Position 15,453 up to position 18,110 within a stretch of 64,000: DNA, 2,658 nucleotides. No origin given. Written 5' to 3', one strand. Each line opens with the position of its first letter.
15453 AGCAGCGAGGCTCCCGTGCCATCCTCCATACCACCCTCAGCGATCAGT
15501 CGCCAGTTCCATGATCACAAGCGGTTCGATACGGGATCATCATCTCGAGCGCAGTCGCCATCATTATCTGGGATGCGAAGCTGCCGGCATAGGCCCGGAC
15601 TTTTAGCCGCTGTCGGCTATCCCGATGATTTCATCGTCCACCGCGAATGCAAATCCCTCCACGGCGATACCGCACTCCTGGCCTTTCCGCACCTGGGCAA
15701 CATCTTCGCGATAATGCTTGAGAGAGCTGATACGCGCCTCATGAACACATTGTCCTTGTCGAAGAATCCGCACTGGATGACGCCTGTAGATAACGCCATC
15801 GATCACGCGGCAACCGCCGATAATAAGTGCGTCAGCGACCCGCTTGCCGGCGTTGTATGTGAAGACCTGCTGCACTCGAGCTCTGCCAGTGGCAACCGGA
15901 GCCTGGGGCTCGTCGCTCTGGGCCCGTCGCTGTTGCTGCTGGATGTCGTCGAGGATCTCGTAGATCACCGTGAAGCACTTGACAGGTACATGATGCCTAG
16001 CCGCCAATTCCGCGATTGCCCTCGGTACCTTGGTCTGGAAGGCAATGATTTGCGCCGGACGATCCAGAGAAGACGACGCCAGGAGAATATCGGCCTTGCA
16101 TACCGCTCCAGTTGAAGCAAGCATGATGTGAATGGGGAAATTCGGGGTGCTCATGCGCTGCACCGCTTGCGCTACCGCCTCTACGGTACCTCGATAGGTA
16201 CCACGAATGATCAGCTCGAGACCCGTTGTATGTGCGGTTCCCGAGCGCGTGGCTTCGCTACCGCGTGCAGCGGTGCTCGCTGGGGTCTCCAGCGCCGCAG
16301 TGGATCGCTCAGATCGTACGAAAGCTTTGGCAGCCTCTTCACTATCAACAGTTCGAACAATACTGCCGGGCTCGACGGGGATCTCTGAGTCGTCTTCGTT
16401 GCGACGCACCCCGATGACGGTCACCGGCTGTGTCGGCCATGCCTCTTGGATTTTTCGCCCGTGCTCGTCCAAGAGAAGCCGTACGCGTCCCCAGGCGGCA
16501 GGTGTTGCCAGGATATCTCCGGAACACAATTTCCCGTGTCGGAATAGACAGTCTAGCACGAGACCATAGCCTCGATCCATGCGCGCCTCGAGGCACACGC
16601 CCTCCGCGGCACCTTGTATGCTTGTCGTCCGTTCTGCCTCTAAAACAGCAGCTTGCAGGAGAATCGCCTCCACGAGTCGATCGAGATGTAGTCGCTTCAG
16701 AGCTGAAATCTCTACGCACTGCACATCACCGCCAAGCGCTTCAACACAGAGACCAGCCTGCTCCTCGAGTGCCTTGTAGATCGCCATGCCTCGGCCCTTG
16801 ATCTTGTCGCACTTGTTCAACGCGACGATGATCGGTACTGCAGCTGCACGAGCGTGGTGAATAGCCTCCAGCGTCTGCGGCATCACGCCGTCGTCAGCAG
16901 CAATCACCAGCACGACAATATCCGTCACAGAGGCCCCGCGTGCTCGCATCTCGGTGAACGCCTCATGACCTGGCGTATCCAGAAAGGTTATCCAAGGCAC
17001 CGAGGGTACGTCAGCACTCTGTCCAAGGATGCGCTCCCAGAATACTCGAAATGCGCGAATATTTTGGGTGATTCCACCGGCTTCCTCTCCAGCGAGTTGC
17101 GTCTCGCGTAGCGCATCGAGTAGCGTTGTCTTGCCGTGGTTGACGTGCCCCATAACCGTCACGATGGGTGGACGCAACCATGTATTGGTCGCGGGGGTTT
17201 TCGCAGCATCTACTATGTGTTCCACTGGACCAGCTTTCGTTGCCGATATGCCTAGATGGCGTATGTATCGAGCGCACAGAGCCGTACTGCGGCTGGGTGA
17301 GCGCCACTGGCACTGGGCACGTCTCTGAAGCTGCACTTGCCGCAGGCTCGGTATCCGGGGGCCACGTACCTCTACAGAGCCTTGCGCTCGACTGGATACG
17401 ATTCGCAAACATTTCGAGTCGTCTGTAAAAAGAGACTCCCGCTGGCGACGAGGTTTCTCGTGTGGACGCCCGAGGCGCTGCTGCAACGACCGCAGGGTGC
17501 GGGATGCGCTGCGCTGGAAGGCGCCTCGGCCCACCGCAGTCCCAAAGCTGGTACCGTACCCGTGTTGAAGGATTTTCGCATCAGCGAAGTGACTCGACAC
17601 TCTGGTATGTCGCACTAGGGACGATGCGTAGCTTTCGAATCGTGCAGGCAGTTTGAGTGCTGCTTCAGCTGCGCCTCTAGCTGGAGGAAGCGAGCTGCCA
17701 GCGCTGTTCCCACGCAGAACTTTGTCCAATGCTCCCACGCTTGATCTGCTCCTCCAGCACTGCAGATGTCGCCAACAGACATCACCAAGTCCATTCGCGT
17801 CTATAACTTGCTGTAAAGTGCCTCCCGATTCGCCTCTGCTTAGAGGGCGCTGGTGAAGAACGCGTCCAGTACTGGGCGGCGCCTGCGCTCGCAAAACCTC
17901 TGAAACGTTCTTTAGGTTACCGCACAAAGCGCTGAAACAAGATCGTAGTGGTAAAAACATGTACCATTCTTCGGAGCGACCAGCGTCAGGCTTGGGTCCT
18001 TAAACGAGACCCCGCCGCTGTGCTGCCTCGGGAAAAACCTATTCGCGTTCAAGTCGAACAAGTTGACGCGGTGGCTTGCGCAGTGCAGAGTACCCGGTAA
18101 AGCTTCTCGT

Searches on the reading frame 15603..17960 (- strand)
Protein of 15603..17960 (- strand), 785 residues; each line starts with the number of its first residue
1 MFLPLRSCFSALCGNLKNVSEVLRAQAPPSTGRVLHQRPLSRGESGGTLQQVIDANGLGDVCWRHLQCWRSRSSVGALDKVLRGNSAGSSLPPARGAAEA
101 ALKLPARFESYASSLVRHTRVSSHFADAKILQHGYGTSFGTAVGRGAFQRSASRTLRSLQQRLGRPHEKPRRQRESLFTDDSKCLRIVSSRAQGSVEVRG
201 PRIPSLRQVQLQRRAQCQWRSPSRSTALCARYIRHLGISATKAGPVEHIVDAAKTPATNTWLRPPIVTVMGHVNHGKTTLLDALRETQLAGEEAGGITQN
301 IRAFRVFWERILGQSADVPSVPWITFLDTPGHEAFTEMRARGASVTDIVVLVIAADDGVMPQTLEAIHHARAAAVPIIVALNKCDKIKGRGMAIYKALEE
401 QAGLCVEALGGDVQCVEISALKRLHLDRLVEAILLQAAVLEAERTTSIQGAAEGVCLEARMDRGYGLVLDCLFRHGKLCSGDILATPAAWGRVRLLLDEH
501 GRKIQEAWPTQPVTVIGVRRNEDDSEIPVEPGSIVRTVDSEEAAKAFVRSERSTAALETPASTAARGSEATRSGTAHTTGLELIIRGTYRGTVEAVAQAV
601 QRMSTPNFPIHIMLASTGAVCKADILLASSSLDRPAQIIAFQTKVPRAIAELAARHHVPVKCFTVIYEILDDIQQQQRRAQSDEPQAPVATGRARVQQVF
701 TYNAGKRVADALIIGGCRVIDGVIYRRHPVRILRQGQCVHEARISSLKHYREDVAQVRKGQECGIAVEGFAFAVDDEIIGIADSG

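Call 6: search_protein_families(library=pfam, proteins=[window:15603-17960:-], max_evalue=0.01)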
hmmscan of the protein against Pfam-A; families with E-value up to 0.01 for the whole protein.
window:15603-17960:- (785 aa): 9 families
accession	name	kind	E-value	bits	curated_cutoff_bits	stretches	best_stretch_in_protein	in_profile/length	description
PF00009.33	GTP_EFTU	-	3.2e-33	115.3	26.5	1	266-434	5-183/188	Elongation factor Tu GTP binding domain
PF11987.13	IF-2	-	4.8e-19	68.8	27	1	575-674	21-117/117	Translation-initiation factor 2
PF22042.2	EF-G_D2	-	3e-09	37.3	27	1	452-518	2-71/84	Elongation factor G domain 2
PF01926.29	MMR_HSR1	-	8.5e-09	36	21.9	1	267-383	2-113/113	50S ribosome-binding GTPase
PF02421.24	FeoB_N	-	0.00017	21.6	27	1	267-432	3-155/156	Ferrous iron transport protein B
PF03144.31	GTP_EFTU_D2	-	0.00046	21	30.3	1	716-769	5-60/73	Elongation factor Tu domain 2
PF10393.14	Matrilin_ccoil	-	0.0026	17.9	26.3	0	638-658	13-33/45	Trimeric coiled-coil oligomerisation domain of matrilin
PF03193.22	RsgA_GTPase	-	0.0042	17.3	30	0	344-407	21-87/174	RsgA GTPase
PF00350.29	Dynamin_N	-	0.0081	16.6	27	0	267-301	1-35/168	Dynamin family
